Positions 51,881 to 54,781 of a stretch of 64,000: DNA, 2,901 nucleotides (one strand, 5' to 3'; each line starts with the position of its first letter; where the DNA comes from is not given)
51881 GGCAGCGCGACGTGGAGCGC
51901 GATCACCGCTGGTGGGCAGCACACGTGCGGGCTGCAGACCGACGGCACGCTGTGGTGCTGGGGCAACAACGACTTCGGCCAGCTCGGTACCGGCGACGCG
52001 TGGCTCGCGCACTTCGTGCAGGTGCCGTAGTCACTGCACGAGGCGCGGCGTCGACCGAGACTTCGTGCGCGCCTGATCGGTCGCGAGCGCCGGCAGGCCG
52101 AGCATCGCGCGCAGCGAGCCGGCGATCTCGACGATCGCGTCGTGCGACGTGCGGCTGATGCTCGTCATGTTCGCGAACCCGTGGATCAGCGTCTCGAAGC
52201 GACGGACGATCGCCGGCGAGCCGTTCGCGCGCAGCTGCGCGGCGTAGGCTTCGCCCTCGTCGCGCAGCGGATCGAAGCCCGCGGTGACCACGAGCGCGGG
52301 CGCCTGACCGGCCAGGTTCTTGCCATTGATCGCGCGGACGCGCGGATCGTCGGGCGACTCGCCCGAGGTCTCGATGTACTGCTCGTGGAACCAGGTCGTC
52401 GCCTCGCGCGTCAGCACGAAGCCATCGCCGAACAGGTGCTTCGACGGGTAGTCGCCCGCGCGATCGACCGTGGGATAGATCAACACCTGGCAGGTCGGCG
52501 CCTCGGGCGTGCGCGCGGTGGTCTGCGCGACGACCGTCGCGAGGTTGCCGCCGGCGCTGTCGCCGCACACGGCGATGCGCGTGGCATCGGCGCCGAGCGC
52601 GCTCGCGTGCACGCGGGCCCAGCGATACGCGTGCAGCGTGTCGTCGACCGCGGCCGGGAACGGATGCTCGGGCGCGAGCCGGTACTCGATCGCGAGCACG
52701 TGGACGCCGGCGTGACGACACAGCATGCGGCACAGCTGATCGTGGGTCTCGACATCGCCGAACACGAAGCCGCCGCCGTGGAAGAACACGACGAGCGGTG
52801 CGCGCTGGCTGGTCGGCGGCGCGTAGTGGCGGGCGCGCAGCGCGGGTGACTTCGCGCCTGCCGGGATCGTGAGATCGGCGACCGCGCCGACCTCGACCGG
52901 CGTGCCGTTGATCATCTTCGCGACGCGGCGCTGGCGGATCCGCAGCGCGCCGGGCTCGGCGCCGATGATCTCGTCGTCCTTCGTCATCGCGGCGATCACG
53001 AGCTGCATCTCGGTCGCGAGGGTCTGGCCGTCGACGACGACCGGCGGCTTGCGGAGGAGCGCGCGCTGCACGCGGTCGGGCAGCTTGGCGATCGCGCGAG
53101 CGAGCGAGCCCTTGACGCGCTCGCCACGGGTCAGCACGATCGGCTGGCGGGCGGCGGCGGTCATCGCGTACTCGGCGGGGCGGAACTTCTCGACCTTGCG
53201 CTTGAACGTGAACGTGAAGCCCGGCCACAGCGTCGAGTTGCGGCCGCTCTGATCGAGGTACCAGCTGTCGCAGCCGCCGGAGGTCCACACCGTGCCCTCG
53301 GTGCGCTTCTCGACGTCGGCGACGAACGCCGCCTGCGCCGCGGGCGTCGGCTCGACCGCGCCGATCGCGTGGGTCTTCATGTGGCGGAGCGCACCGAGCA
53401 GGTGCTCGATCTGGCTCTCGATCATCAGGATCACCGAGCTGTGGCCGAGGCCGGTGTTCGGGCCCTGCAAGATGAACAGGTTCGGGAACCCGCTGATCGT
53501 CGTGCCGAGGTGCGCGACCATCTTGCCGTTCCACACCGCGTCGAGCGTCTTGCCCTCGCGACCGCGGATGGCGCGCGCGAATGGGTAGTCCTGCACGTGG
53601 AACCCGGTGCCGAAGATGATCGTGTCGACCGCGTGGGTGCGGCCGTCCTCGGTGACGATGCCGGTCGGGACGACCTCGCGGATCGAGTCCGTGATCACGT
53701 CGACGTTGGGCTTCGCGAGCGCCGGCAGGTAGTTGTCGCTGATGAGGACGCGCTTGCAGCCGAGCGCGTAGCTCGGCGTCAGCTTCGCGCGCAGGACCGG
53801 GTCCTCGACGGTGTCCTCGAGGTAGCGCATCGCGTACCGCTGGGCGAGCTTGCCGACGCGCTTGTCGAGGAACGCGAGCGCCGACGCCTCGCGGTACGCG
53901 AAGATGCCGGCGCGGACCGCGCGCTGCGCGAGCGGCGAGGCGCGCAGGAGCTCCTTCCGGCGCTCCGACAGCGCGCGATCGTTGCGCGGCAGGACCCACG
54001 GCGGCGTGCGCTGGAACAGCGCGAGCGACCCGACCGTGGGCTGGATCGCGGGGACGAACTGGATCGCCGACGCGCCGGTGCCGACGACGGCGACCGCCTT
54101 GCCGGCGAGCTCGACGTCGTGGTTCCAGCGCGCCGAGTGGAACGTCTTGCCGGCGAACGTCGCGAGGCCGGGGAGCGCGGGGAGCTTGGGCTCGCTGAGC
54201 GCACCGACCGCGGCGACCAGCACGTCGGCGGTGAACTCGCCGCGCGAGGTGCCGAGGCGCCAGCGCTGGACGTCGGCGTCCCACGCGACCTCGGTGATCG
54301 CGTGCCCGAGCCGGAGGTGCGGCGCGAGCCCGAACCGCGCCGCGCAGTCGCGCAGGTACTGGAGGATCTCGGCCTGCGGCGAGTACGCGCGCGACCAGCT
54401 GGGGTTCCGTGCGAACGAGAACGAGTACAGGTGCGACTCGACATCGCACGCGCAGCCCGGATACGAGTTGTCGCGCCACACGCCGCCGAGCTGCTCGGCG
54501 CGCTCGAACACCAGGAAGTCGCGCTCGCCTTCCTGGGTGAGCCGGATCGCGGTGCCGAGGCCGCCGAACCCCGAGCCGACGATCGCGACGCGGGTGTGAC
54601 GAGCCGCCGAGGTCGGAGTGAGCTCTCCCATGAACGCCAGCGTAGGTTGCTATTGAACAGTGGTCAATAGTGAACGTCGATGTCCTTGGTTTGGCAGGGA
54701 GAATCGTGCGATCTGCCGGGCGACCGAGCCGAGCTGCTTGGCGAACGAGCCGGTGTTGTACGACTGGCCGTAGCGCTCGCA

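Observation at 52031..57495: Natural BVMO-esterase fusion in an operon with a desaturase and its FNR/ferredoxin-like reductase, plus a divergent TetR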

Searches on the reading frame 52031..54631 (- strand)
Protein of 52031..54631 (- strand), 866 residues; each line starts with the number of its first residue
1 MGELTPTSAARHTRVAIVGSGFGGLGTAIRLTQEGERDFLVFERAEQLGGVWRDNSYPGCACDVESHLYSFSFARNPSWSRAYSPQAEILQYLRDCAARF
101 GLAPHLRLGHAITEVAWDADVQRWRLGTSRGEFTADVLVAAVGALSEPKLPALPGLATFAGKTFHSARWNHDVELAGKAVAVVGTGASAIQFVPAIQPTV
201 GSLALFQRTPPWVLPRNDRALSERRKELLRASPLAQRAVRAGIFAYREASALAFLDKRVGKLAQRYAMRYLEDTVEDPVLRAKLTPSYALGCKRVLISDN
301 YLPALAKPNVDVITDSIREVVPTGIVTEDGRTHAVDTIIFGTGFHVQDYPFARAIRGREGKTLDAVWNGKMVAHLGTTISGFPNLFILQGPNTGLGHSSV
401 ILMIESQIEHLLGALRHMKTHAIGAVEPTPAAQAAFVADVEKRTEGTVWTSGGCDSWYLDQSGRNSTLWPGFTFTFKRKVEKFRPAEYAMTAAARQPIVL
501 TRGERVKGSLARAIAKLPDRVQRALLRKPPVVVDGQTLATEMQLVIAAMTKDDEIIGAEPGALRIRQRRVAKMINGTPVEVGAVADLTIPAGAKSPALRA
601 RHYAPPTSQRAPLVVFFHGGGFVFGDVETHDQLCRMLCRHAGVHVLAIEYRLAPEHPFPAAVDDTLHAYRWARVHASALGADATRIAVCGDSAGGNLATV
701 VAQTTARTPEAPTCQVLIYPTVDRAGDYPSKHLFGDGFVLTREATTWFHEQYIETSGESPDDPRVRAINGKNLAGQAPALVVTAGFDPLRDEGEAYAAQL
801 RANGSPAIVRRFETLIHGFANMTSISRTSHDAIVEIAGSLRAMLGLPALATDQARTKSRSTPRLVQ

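Call 7: search_protein_families(library=pfam, proteins=[window:52031-54631:-], max_evalue=0.01)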
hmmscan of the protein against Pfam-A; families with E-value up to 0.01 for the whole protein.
window:52031-54631:- (866 aa): 12 families
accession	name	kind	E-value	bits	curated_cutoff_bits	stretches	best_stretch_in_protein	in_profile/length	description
PF07859.19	Abhydrolase_3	-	6.6e-69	232.3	25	1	614-820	1-209/210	alpha/beta hydrolase fold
PF20434.5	BD-FAE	-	4.4e-21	75.8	26.8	1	603-706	4-111/215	BD-FAE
PF00743.25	FMO-like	-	3.6e-17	62.4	22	1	14-217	3-223/532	Flavin-binding monooxygenase-like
PF13738.12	Pyr_redox_3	-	1e-12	48.4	30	1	17-191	2-178/305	Pyridine nucleotide-disulphide oxidoreductase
PF13450.12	NAD_binding_8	-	6.6e-12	46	21.9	1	17-83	1-65/68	NAD(P)-binding Rossmann-like domain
PF07992.20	Pyr_redox_2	-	2.5e-11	44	26.1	1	14-195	2-160/291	Pyridine nucleotide-disulphide oxidoreductase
PF00135.34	COesterase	-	7.6e-10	38.8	27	1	605-702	93-201/515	Carboxylesterase family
PF13434.12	Lys_Orn_oxgnase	-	3.1e-06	27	21.3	1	67-192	80-203/339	L-lysine 6-monooxygenase/L-ornithine 5-monooxygenase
PF01266.30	DAO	-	6.3e-05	23.1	27.9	1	14-50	1-37/353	FAD dependent oxidoreductase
PF13454.12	NAD_binding_9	-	0.00013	22.4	21.8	1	16-72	1-61/155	FAD-NAD(P)-binding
PF00326.27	Peptidase_S9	-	0.00024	21.1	22.6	1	675-824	55-194/213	Prolyl oligopeptidase family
PF10340.15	Say1_Mug180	-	0.0049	16.2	21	1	611-700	122-211/374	Steryl acetyl hydrolase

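Call 8: search_protein_families(library=ncbifam, proteins=[window:52031-54631:-], max_evalue=0.01)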
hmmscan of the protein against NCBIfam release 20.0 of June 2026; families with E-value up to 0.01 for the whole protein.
window:52031-54631:- (866 aa): 36 families (the best 25 are shown)
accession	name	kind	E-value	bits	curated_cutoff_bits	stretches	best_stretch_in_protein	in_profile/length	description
NF058653.1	LipP1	equivalog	5.4e-91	304.6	350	1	564-840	27-300/300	LipP1 family hormone-sensitive lipase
NF033149.0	CHL_hydrolase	equivalog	3.8e-66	223.1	500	1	558-833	23-298/310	chloramphenicol hydrolase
NF045818.1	Neo-PentlctneDsynPtlE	equivalog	5.9e-61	206.3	1100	2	13-222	49-271/587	neopentalenolactone/pentalenolactone D synthase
NF007547.0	PRK10162.1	equivalog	1.7e-36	125.8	389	1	584-837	60-312/321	acetyl esterase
NF058651.1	GESAG_HSLs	subfamily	8e-30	103.9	430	1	594-817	50-268/296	GESAG motif subfamily hormone-sensitive lipase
NF058649.1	GTSAG_HSLs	subfamily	1.7e-25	90.1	380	1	537-838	19-306/312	GTSAG motif subfamily hormone-sensitive lipase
NF040505.1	ArsO_flavin_mono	equivalog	2.5e-23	83.1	425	1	15-216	3-198/346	ArsO family NAD(P)H-dependent flavin-containing monooxygenase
NF058650.1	GCSAG_HSLs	subfamily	4.6e-15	56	410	1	608-832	82-301/314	GCSAG motif subfamily hormone-sensitive lipase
NF058570.1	trimeth_mono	equivalog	1.8e-12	47.1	675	1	82-189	93-206/443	trimethylamine monooxygenase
TIGR04046.1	MSMEG_0569_nitr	hypoth_equivalog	1.4e-11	44.1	498.35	1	14-193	2-177/400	MSMEG_0569 family flavin-dependent oxidoreductase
NF052354.1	EstLipQMycob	equivalog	1.4e-08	33.8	700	1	606-706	160-260/418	esterase LipQ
NF042968.1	AcxylEst_AxeA1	equivalog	5.6e-06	24.9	700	1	614-722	51-157/459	acetylxylan esterase AxeA1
NF052352.1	TriaclglyLipLipYMycb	equivalog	1.7e-05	24.2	450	1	613-820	190-378/397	triacylglycerol lipase LipY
TIGR03467.1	HpnE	equivalog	2e-05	24.1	283.05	1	15-51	1-36/430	hydroxysqualene dehydroxylase HpnE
NF058665.1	HaHSL_fam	equivalog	3.1e-05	23.5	320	1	604-709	54-152/260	hormone-sensitive lipase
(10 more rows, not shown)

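Call 9: search_solved_structures(query=window:52031-54631:-, max_evalue=0.00001, show_alignments=2)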
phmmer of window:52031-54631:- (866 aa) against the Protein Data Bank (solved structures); distinct sequences matched with E-value up to 0.00001: 178 (the best 60 are shown).
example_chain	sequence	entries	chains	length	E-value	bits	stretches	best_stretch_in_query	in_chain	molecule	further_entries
6er9_A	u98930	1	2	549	7.3e-75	256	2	15-232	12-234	Cyclohexanone monooxygenase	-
6era_A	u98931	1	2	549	8.8e-75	255.7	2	15-231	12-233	Cyclohexanone monooxygenase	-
4rg3_A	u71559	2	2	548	2.2e-74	254.4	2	7-248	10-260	Cyclohexanone monooxygenase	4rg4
3ucl_A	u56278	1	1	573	2.7e-74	254.1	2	7-248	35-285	Cyclohexanone monooxygenase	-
3gwd_A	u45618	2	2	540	3.2e-74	253.8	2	10-248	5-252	Cyclohexanone monooxygenase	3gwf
4ypv_A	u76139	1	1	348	3.7e-65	223.8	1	563-843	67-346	Est8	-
7v8o_A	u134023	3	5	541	1.2e-63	218.8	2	15-219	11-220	Cyclohexanone Monooxygenase from Thermocrispum municipale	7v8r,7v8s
5m0z_A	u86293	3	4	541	1.4e-63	218.7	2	15-219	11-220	Cyclohexanone Monooxygenase from Thermocrispum municipale. | Cyclohexanone Monooxygenase from Thermocrispum municipale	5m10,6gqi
4ap3_A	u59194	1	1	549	3.4e-63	217.4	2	12-230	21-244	STEROID MONOOXYGENASE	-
4aos_A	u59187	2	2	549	9.3e-63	215.9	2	12-230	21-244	STEROID MONOOXYGENASE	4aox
4ap1_A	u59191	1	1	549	1.2e-62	215.6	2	12-230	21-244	STEROID MONOOXYGENASE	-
9orn_A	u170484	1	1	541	3.2e-60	207.5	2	16-224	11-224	Putative flavin-binding monooxygenase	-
2yh2_A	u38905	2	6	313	2.5e-59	204.6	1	581-843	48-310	ESTERASE | ALPHA/BETA HYDROLASE FOLD-3 DOMAIN PROTEIN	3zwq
8yq3_A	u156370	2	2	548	6.9e-59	203.1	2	16-224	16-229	Putative flavin-binding monooxygenase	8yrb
9uu6_A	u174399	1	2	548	1.5e-58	202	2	16-224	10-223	Putative flavin-binding monooxygenase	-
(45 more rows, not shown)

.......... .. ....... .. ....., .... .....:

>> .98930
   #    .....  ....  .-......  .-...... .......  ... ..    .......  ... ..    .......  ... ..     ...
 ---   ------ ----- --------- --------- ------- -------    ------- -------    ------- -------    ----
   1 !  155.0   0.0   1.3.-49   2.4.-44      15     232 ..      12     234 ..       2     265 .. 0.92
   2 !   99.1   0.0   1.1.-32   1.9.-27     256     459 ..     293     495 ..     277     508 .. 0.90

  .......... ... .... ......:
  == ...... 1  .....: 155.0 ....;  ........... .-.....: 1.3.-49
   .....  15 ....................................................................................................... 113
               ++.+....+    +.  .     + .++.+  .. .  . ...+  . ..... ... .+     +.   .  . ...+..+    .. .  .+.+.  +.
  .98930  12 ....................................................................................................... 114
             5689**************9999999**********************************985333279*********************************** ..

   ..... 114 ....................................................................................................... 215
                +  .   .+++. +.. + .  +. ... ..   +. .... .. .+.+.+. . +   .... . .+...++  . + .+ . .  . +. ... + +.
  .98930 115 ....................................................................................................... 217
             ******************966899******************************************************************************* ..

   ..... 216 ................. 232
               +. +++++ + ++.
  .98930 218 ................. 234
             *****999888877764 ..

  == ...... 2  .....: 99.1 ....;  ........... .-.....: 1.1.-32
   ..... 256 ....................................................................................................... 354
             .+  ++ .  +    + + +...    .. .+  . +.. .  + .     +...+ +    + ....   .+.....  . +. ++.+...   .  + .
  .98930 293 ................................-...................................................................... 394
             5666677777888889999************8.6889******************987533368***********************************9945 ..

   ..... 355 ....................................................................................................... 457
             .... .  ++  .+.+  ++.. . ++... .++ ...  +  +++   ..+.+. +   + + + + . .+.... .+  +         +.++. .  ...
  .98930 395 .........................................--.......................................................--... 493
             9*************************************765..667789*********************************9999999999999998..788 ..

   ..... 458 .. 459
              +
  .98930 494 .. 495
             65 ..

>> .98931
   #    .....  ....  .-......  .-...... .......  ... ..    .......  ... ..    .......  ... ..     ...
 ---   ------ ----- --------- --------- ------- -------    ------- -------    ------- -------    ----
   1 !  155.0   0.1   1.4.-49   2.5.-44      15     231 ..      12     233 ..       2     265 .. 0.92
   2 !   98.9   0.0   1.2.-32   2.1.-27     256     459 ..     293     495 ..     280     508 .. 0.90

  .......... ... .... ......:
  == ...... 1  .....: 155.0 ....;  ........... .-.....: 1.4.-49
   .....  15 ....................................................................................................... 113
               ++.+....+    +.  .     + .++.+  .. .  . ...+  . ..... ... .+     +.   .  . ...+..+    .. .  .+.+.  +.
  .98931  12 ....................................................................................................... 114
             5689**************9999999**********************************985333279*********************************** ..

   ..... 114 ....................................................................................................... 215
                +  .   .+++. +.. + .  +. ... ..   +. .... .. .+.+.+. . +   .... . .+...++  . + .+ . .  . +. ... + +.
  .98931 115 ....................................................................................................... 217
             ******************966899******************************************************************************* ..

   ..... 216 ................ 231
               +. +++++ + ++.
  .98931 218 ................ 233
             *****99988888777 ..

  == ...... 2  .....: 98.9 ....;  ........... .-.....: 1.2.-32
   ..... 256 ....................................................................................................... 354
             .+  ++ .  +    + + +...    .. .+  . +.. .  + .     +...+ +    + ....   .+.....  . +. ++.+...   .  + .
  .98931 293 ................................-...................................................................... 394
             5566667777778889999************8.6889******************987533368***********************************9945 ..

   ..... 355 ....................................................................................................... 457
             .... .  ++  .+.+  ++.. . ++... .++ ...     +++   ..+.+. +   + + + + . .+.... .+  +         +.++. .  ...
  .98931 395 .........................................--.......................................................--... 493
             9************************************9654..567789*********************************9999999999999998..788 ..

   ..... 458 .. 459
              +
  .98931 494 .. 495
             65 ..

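Call 10: find_homologous_proteins(query=window:52031-54631:-, max_evalue=1e-10)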
Query window:52031-54631:- (866 aa): 8000 proteins with E <= 1e-10 among 8000 candidates; the best 120 are listed.
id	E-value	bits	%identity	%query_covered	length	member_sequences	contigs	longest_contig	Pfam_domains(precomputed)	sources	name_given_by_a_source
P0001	0.0e+0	1965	100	100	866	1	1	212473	PF00135.35,PF07859.20,PF13434.13,PF00743.26,PF13450.13,PF07992.21,PF13738.13,PF20434.6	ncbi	-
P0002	0.0e+0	1313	68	97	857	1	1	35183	PF00135.35,PF07859.20,PF13434.13,PF00743.26,PF13450.13,PF07992.21,PF13738.13,PF20434.6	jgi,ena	-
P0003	0.0e+0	1246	64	99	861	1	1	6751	PF00135.35,PF00326.28,PF07859.20,PF00743.26,PF13450.13,PF07992.21,PF13738.13,PF20434.6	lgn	-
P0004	0.0e+0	1239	65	96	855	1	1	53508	PF00135.35,PF07859.20,PF01266.31,PF13434.13,PF00743.26,PF13450.13,PF07992.21,PF13738.13,PF20434.6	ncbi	ncbi:MAG: alpha/beta hydrolase fold domain-containing protein [Kofleriaceae bacterium]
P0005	0.0e+0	1121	58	98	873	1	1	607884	PF00135.35,PF07859.20,PF13434.13,PF00743.26,PF13450.13,PF07992.21,PF13738.13,PF20434.6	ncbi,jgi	ncbi:MAG TPA: alpha/beta hydrolase fold domain-containing protein [Kofleriaceae bacterium]|jgi:catio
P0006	0.0e+0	1098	59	97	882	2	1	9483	PF00135.35,PF07859.20,PF00743.26,PF13450.13,PF07992.21,PF13738.13,PF20434.6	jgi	jgi:cation diffusion facilitator CzcD-associated flavoprotein CzcO/acetyl esterase/lipase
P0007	0.0e+0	1083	58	98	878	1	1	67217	PF00135.35,PF07859.20,PF00743.26,PF13450.13,PF07992.21,PF13738.13,PF20434.6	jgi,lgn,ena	-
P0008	0.0e+0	1082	59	96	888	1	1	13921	PF00135.35,PF07859.20,PF00743.26,PF13450.13,PF07992.21,PF13738.13,PF20434.6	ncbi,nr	ncbi:MAG: 4-hydroxyacetophenone monooxygenase [Myxococcales bacterium]|nr:4-hydroxyacetophenone mono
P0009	0.0e+0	1081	58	98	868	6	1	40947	PF00135.35,PF07859.20,PF00743.26,PF13450.13,PF07992.21,PF13738.13,PF20434.6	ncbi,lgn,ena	-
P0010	0.0e+0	1058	58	97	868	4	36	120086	PF00135.35,PF07859.20,PF00743.26,PF13450.13,PF07992.21,PF13738.13,PF20434.6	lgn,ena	-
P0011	0.0e+0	1058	57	98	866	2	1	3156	PF00135.35,PF07859.20,PF01266.31,PF13434.13,PF00743.26,PF13450.13,PF07992.21,PF13738.13,PF13454.13,PF20434.6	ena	-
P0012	0.0e+0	1050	57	97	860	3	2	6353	PF00135.35,PF07859.20,PF13434.13,PF00743.26,PF13450.13,PF07992.21,PF13738.13,PF20434.6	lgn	-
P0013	0.0e+0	1024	55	97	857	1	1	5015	PF00135.35,PF07859.20,PF00743.26,PF13450.13,PF07992.21,PF13738.13,PF20434.6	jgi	jgi:cation diffusion facilitator CzcD-associated flavoprotein CzcO/acetyl esterase/lipase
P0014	0.0e+0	1022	56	97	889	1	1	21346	PF00135.35,PF07859.20,PF00743.26,PF13450.13,PF07992.21,PF13738.13,PF20434.6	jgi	jgi:cation diffusion facilitator CzcD-associated flavoprotein CzcO/acetyl esterase/lipase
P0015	0.0e+0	1019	57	97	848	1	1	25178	PF00135.35,PF07859.20,PF13434.13,PF00743.26,PF13450.13,PF07992.21,PF13738.13,PF20434.6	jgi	-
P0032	2.6e-264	898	51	96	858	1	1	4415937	PF00135.35,PF07859.20,PF00743.26,PF13450.13,PF07992.21,PF13738.13,PF20434.6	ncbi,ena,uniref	ncbi:alpha/beta hydrolase fold domain-containing protein [Rubrivirga sp.]|uniref:alpha/beta hydrolas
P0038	3.7e-256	871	50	97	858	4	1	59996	PF00135.35,PF07859.20,PF00743.26,PF13450.13,PF00890.31,PF07992.21,PF00070.34,PF13738.13,PF20434.6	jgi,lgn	jgi:cation diffusion facilitator CzcD-associated flavoprotein CzcO/acetyl esterase/lipase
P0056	6.3e-227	774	66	58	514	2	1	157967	PF13434.13,PF00743.26,PF13450.13,PF07992.21,PF13738.13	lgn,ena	-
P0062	5.4e-225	768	67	56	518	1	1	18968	PF01266.31,PF13434.13,PF00743.26,PF13450.13,PF07992.21,PF13738.13,PF13454.13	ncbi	ncbi:MAG TPA: NAD(P)/FAD-dependent oxidoreductase [Kofleriaceae bacterium]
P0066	8.1e-224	764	66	55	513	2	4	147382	PF01266.31,PF13434.13,PF00743.26,PF13450.13,PF07992.21,PF13738.13,PF13454.13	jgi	-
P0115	1.2e-212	727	65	56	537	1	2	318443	PF13434.13,PF00743.26,PF13450.13,PF07992.21,PF13738.13,PF13454.13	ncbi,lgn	-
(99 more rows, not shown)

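Call 12: find_encoding_contigs(protein=P0001, flank=10000, max_places=3)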
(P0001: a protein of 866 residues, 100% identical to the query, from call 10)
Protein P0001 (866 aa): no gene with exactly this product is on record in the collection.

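Call 14: find_encoding_contigs(protein=P0005, flank=8000, max_places=2)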
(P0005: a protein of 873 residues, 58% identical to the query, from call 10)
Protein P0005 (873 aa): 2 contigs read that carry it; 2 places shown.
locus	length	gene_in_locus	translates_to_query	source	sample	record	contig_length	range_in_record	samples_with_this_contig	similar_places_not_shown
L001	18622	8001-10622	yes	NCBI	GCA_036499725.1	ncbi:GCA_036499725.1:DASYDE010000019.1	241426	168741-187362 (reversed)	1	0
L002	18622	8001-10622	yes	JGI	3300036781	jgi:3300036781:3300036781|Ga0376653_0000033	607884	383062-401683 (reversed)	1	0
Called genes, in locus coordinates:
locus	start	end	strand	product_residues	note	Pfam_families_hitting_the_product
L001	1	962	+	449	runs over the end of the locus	PF00501:AMP-binding, PF13193:AMP-binding_C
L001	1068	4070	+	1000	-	PF00668:Condensation, PF00550:PP-binding, PF00668:Condensation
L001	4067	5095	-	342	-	PF00296:Bac_luciferase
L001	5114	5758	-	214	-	-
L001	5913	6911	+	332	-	PF00561:Abhydrolase_1, PF07819:PGAP1 (weak)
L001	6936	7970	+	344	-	PF00491:Arginase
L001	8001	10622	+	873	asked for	PF00743:FMO-like, PF07992:Pyr_redox_2, PF13434:Lys_Orn_oxgnase (faint), PF13450:NAD_binding_8, PF13738:Pyr_redox_3, PF00135:COesterase, PF07859:Abhydrolase_3, PF20434:BD-FAE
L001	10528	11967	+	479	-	-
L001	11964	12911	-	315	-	PF00246:Peptidase_M14, PF10994:DUF2817 (weak)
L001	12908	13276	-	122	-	-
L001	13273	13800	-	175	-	PF00583:Acetyltransf_1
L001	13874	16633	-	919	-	-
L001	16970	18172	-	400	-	-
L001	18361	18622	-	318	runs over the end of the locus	PF04542:Sigma70_r2, PF08281:Sigma70_r4_2, PF04545:Sigma70_r4 (weak), PF12680:SnoaL_2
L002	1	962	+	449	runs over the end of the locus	PF00501:AMP-binding, PF13193:AMP-binding_C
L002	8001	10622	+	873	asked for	PF00743:FMO-like, PF07992:Pyr_redox_2, PF13434:Lys_Orn_oxgnase (faint), PF13450:NAD_binding_8, PF13738:Pyr_redox_3, PF00135:COesterase, PF07859:Abhydrolase_3, PF20434:BD-FAE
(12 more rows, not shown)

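Call 15: find_encoding_contigs(protein=P0004, flank=8000, max_places=2)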
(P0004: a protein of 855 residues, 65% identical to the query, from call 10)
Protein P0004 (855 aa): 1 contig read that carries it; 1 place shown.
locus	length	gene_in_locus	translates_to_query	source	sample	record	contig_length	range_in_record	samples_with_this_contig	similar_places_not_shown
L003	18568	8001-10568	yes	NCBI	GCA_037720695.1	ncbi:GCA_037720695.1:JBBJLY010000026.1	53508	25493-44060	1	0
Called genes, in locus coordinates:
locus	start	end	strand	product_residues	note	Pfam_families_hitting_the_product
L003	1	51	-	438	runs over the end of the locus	PF00079:Serpin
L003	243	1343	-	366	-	-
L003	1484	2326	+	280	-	PF04321:RmlD_sub_bind, PF01370:Epimerase, PF02719:Polysacc_synt_2 (weak), PF16363:GDP_Man_Dehyd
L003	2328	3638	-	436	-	-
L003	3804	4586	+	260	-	PF26549:Tricorn_N (faint), PF07676:PD40 (faint)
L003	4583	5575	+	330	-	PF01520:Amidase_3, PF13620:CarboxypepD_reg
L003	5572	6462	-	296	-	-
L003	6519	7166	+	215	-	PF00578:AhpC-TSA, PF08534:Redoxin, PF13098:Thioredoxin_2 (weak)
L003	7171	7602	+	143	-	-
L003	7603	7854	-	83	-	-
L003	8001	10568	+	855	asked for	PF00743:FMO-like, PF01266:DAO (faint), PF07992:Pyr_redox_2, PF13450:NAD_binding_8, PF13738:Pyr_redox_3, PF00135:COesterase, PF20434:BD-FAE, PF07859:Abhydrolase_3, +1 more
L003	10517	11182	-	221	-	PF03692:CxxCxxCC (weak)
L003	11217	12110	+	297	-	PF13679:Methyltransf_32, PF13847:Methyltransf_31, PF13649:Methyltransf_25 (weak)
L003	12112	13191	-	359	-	-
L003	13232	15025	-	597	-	PF00871:Acetate_kinase, PF06130:PTAC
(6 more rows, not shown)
